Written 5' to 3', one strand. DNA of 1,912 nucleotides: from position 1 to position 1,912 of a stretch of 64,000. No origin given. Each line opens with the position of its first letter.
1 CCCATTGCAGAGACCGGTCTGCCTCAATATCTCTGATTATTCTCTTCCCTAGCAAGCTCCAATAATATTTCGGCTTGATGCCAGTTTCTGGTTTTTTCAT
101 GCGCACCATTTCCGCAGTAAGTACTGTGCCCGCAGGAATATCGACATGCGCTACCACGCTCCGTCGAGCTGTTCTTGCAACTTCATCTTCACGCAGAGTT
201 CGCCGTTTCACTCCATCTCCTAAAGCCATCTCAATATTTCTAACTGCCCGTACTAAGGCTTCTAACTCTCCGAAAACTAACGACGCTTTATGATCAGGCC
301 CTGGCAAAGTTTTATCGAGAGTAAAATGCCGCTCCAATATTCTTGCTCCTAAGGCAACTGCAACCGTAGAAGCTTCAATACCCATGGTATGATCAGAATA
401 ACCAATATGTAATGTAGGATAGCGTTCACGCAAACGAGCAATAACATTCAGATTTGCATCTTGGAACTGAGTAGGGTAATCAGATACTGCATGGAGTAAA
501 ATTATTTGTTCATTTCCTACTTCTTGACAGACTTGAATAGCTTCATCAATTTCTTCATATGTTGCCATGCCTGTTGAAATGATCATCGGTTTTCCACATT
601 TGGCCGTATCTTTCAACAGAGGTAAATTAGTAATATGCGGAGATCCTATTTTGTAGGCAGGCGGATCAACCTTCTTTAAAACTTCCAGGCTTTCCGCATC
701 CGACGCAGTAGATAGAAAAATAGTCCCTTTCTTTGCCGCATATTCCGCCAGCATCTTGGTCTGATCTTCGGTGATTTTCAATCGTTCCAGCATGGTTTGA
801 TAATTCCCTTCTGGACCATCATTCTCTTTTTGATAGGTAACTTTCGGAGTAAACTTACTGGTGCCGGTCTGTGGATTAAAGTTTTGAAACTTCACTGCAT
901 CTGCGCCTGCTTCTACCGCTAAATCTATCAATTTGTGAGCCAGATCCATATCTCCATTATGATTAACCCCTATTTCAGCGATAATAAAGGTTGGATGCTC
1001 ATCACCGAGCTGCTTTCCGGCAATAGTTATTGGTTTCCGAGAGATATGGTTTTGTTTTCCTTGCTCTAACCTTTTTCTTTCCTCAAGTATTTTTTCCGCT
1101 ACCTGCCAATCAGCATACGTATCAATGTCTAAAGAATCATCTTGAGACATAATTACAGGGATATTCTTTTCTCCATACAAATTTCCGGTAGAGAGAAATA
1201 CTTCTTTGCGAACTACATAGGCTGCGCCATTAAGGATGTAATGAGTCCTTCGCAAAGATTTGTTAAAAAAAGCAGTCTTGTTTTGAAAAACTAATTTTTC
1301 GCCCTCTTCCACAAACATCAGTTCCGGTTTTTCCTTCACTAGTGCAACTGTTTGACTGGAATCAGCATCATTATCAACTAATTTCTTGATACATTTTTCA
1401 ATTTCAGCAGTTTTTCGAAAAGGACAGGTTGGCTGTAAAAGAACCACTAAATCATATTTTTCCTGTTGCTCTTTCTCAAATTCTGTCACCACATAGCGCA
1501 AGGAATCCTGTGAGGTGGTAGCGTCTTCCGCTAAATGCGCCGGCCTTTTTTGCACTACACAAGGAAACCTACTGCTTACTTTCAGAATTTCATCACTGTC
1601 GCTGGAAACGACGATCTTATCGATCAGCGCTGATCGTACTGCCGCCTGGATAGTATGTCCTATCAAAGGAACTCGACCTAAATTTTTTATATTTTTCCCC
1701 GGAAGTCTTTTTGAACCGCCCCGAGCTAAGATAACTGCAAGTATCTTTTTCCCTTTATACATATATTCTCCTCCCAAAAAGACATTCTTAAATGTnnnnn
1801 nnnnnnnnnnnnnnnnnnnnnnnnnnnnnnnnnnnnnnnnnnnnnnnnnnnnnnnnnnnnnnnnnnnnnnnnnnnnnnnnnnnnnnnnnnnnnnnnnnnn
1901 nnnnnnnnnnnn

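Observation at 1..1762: NeuA-NeuB gene fusion (CMP-nonulosonate synthetase fused upstream of the nonulosonate synthase)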

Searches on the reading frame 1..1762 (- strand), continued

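Call 13: find_encoding_contigs(protein=P0001, flank=10000, max_places=4)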
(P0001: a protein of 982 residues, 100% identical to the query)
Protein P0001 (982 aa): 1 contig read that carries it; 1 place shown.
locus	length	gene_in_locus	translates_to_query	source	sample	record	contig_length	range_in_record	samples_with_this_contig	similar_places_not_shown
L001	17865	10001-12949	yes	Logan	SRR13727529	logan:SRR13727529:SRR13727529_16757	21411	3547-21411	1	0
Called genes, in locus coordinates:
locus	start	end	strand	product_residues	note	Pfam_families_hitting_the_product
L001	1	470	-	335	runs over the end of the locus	PF13439:Glyco_transf_4, PF00534:Glycos_transf_1, PF13692:Glyco_trans_1_4, PF13524:Glyco_trans_1_2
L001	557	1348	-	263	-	PF13328:HD_4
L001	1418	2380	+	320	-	PF00389:2-Hacid_dh, PF07991:KARI_N (faint), PF02826:2-Hacid_dh_C, PF03446:NAD_binding_2 (weak)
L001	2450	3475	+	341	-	PF21360:PylC-like_N, PF02655:ATP-grasp_3, PF02786:CPSase_L_D2 (weak), PF15632:ATPgrasp_Ter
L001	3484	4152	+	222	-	PF00702:Hydrolase, PF12710:HAD (weak), PF13419:HAD_2, PF13242:Hydrolase_like (weak)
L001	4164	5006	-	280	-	PF01522:Polysacc_deac_1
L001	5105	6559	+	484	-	PF00977:His_biosynth, PF05690:ThiG (faint), PF03060:NMO (faint), PF01207:Dus (faint), PF00117:GATase, PF07685:GATase_3 (weak)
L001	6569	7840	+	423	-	-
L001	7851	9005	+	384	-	PF00155:Aminotran_1_2, PF01053:Cys_Met_Meta_PP (weak), PF00266:Aminotran_5 (weak)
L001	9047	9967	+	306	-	PF00389:2-Hacid_dh, PF00670:AdoHcyase_NAD (weak), PF02826:2-Hacid_dh_C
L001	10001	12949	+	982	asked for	PF02348:CTP_transf_3, PF03102:NeuB, PF08666:SAF, PF02350:Epimerase_2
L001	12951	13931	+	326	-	PF21360:PylC-like_N, PF02655:ATP-grasp_3, PF02222:ATP-grasp (faint), PF07478:Dala_Dala_lig_C (weak), PF13535:ATP-grasp_4 (weak), PF15632:ATPgrasp_Ter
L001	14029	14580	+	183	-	PF04893:Yip1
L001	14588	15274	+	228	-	PF01027:Bax1-I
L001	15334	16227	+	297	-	PF01145:Band_7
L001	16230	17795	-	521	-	PF02350:Epimerase_2, PF04464:Glyphos_transf (weak)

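Call 15: search_protein_families(library=ncbifam, proteins=[P0001, L001:12951-13931:+, L001:14029-14580:+, L001:16230-17795:-])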
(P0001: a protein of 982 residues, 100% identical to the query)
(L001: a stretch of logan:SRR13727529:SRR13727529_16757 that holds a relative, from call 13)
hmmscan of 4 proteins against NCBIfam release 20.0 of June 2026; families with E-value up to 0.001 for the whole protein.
P0001 (982 aa): 14 families
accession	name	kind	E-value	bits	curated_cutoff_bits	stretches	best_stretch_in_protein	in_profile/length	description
TIGR03568.1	NeuC_NnaA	equivalog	3e-127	424.5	235.9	1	600-965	1-365/365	UDP-N-acetylglucosamine 2-epimerase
TIGR03569.1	NeuB_NnaB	equivalog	1.3e-116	389.3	399.65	1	258-584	1-328/329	N-acetylneuraminate synthase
TIGR03586.1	PseI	equivalog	4.9e-83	279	340.25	1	258-583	2-325/327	pseudaminic acid synthase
TIGR03584.1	PseF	equivalog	2.7e-38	131.8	205.7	1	8-224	1-218/222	pseudaminic acid cytidylyltransferase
TIGR00236.1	wecB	equivalog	4.9e-31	108.2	210.15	1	601-963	2-360/366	non-hydrolyzing UDP-N-acetylglucosamine 2-epimerase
NF003952.0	PRK05450.1-5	subfamily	3.1e-15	56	193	1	6-143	2-129/250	3-deoxy-manno-octulosonate cytidylyltransferase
NF003950.0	PRK05450.1-3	subfamily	2.7e-12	46.6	234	1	7-168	3-159/248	3-deoxy-manno-octulosonate cytidylyltransferase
NF009905.0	PRK13368.1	subfamily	6.1e-12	45.4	255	1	6-159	2-145/243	3-deoxy-manno-octulosonate cytidylyltransferase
NF003948.0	PRK05450.1-1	equivalog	5.3e-11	42.2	281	1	5-145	4-137/248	3-deoxy-manno-octulosonate cytidylyltransferase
TIGR00466.1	kdsB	equivalog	1.3e-05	24.7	155.2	1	9-140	5-128/241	3-deoxy-manno-octulosonate cytidylyltransferase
NF006421.0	PRK08673.1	subfamily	2.8e-05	23.5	335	1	195-424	31-236/338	3-deoxy-7-phosphoheptulonate synthase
NF009239.0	PRK12595.1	equivalog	3e-05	23.2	279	0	333-423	169-259/360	bifunctional 3-deoxy-7-phosphoheptulonate synthase/chorismate mutase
TIGR01361.1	DAHP_synth_Bsub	equivalog_domain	0.00036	20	267.75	0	332-424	75-167/260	3-deoxy-7-phosphoheptulonate synthase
NF041229.1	BagF_FevY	exception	0.00088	18.6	700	0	332-423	140-231/340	phospho-2-dehydro-3-deoxyheptonate aldolase BagF/FevY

L001:12951-13931:+ (326 aa): 36 families (the best 25 are shown)
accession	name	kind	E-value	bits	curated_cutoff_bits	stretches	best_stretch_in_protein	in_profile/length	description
NF009406.0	PRK12767.1-5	equivalog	2.1e-116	388.6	271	1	1-326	3-327/327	carbamoyl phosphate synthase-like protein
NF009405.0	PRK12767.1-4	equivalog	1.7e-90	303.3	390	1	1-322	1-318/320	carbamoyl phosphate synthase-like protein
NF009404.0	PRK12767.1-3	equivalog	3.3e-83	279.4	316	1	1-319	1-333/344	carbamoyl phosphate synthase-like protein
NF009403.0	PRK12767.1-2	equivalog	7e-53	180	286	2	1-244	1-239/342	carbamoyl phosphate synthase-like protein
NF009402.0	PRK12767.1-1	equivalog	1.7e-46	158.6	218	1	23-321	26-325/329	carbamoyl phosphate synthase-like protein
NF053643.1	Ddl_archaea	equivalog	2.8e-14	52.9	500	1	32-278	28-280/367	putative pseudomurein biosynthesis ATP-grasp protein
NF002563.0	PRK02186.1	subfamily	3.8e-11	42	625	1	104-273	99-280/890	argininosuccinate lyase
TIGR01205.1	D_ala_D_alaTIGR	subfamily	8e-11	41.5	245.65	1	95-268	89-285/318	D-alanine--D-alanine ligase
NF000207.3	D_ala_D_ser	equivalog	3.6e-10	39.5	520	1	105-194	124-220/342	D-alanine--D-serine ligase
NF002527.0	PRK01966.1-3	equivalog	8.1e-10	38.4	310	1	103-199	109-212/332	D-alanine--D-alanine ligase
TIGR00768.1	rimK_fam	subfamily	1.3e-09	37.8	143.4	1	95-269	71-254/276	RimK family alpha-L-glutamate ligase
NF011169.0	PRK14571.1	equivalog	2.6e-09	36.9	404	1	96-196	79-178/300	D-alanyl-alanine synthetase A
NF000091.3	D_ala_D_ser_VanG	exception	1.2e-08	34.2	495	1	95-191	118-221/344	D-alanine--D-serine ligase VanG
NF002378.0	PRK01372.1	subfamily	1.4e-08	33.8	243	1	101-212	89-202/305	D-alanine--D-alanine ligase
NF004679.0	PRK06019.1-5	equivalog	7.1e-08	31.7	326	1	100-269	87-267/376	5-(carboxyamino)imidazole ribonucleotide synthase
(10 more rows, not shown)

L001:14029-14580:+ (183 aa): 0 families

L001:16230-17795:- (521 aa): 4 families
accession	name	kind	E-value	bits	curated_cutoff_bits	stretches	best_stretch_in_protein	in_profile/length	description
NF046086.1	BFO_1060_trans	domain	2.3e-17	63.2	200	1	365-517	205-362/365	BFO_1060 family glycosyltransferase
TIGR04396.2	surf_polysacc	subfamily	9e-12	44.9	125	1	362-519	205-363/427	surface carbohydrate biosynthesis protein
TIGR00236.1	wecB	equivalog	0.00011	21.6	210.15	1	298-516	145-363/366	non-hydrolyzing UDP-N-acetylglucosamine 2-epimerase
TIGR03590.1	PseG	equivalog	0.00087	19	153.55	0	370-449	189-268/280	UDP-2,4-diacetamido-2,4,6-trideoxy-beta-L-altropyranose hydrolase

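Call 16: search_protein_families(library=pfam, proteins=[P0001, L001:12951-13931:+, L001:16230-17795:-, P0002, P0003, P0022])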
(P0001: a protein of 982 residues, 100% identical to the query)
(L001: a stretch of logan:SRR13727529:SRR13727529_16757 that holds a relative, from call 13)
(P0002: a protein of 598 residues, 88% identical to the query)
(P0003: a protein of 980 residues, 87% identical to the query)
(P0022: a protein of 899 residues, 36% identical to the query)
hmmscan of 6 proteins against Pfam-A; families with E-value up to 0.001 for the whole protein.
P0001 (982 aa): 4 families
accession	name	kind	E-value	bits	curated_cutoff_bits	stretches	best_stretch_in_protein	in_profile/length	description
PF03102.20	NeuB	-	4.2e-87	292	22.1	1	278-519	1-241/241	NeuB family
PF02350.25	Epimerase_2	-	3.1e-79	266.8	30.6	1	620-965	1-346/347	UDP-N-acetylglucosamine 2-epimerase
PF02348.25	CTP_transf_3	-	3.6e-24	86.2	22.6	1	9-236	2-209/217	Cytidylyltransferase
PF08666.17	SAF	-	1.8e-11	44.8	21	1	533-591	1-63/63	SAF domain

L001:12951-13931:+ (326 aa): 6 families
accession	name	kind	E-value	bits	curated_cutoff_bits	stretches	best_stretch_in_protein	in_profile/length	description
PF21360.3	PylC-like_N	-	2.1e-32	111.5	27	1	3-97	1-93/96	PylC-like, N-terminal domain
PF02655.19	ATP-grasp_3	-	2e-13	51.2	23.2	1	110-272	1-159/160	ATP-grasp domain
PF15632.11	ATPgrasp_Ter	-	2.7e-13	50.3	29.1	1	179-308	2-123/131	ATP-grasp in the biosynthetic pathway with Ter operon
PF13535.11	ATP-grasp_4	-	1.1e-07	32.1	27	0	175-272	48-155/160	ATP-grasp domain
PF07478.18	Dala_Dala_lig_C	-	1e-06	28.9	24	1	142-213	31-108/204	D-ala D-ala ligase C-terminus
PF02222.28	ATP-grasp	-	2e-05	24.8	27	1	128-269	10-162/179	ATP-grasp domain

L001:16230-17795:- (521 aa): 2 families
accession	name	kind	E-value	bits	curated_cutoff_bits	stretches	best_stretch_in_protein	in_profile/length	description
PF02350.25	Epimerase_2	-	8.7e-08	31.8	30.6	1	302-516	129-347/347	UDP-N-acetylglucosamine 2-epimerase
PF04464.20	Glyphos_transf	-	4.2e-06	26.4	22.1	1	379-516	227-366/367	CDP-Glycerol:Poly(glycerophosphate) glycerophosphotransferase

P0002 (598 aa): 3 families
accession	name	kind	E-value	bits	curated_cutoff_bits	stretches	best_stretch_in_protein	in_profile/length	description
PF03102.20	NeuB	-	3e-88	295.8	22.1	1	278-519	1-241/241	NeuB family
PF02348.25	CTP_transf_3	-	1.6e-22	80.9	22.6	1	8-201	1-185/217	Cytidylyltransferase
PF08666.17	SAF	-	9.3e-14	52.2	21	1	533-591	1-63/63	SAF domain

P0003 (980 aa): 6 families
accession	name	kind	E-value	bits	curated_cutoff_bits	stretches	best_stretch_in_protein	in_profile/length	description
PF03102.20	NeuB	-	3.6e-87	292.3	22.1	1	274-515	1-241/241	NeuB family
PF02350.25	Epimerase_2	-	5.9e-78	262.6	30.6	1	618-963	1-346/347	UDP-N-acetylglucosamine 2-epimerase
PF02348.25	CTP_transf_3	-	1e-24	88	22.6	1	9-144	2-136/217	Cytidylyltransferase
PF08666.17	SAF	-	6.8e-12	46.2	21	1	529-587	1-63/63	SAF domain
PF01261.30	AP_endonuc_2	-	0.00012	22.3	31.1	0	269-367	68-154/249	Xylose isomerase-like TIM barrel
PF12804.13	NTP_transf_3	-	0.00053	20.6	27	0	9-71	1-63/160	MobA-like NTP transferase domain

P0022 (899 aa): 4 families
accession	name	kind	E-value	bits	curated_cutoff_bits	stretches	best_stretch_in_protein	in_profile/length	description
PF03102.20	NeuB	-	3e-87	292.5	22.1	1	317-554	1-239/241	NeuB family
PF02348.25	CTP_transf_3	-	4.1e-29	102.4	22.6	1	9-231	2-204/217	Cytidylyltransferase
PF02585.22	PIG-L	-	2.6e-24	86.6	28.2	1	688-808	1-128/129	GlcNAc-PI de-N-acetylase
PF08666.17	SAF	-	3.3e-10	40.8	21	1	581-636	3-62/63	SAF domain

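Call 18: find_encoding_contigs(protein=P0002, flank=6000, max_places=2)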
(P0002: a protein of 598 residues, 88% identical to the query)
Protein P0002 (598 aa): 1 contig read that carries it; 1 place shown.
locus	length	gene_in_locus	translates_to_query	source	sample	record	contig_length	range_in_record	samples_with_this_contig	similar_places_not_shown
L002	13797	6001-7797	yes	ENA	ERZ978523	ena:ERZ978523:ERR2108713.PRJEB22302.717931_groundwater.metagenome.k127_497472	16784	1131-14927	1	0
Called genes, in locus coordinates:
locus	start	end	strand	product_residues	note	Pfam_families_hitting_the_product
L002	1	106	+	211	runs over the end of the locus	PF02668:TauD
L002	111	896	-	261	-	PF00483:NTP_transferase, PF12804:NTP_transf_3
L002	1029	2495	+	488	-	PF00977:His_biosynth, PF01207:Dus (faint), PF02581:TMP-TENI (faint), PF03060:NMO (faint), PF05690:ThiG (faint), PF00117:GATase, PF01174:SNO (faint), PF07685:GATase_3 (weak)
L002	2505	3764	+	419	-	-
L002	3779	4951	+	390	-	PF00155:Aminotran_1_2, PF00266:Aminotran_5 (weak)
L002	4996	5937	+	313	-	PF00389:2-Hacid_dh, PF02826:2-Hacid_dh_C, PF00670:AdoHcyase_NAD (weak)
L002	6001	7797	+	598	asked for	PF02348:CTP_transf_3, PF03102:NeuB, PF08666:SAF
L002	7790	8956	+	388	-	PF02350:Epimerase_2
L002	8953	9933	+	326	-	PF21360:PylC-like_N, PF02655:ATP-grasp_3, PF07478:Dala_Dala_lig_C (faint), PF15632:ATPgrasp_Ter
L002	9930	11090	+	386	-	PF01041:DegT_DnrJ_EryC1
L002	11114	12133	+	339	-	PF00106:adh_short (weak), PF01073:3Beta_HSD, PF01370:Epimerase, PF02719:Polysacc_synt_2, PF04321:RmlD_sub_bind, PF05368:NmrA, PF16363:GDP_Man_Dehyd, PF13460:NAD_binding_10, +1 more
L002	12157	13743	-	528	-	PF02350:Epimerase_2 (weak)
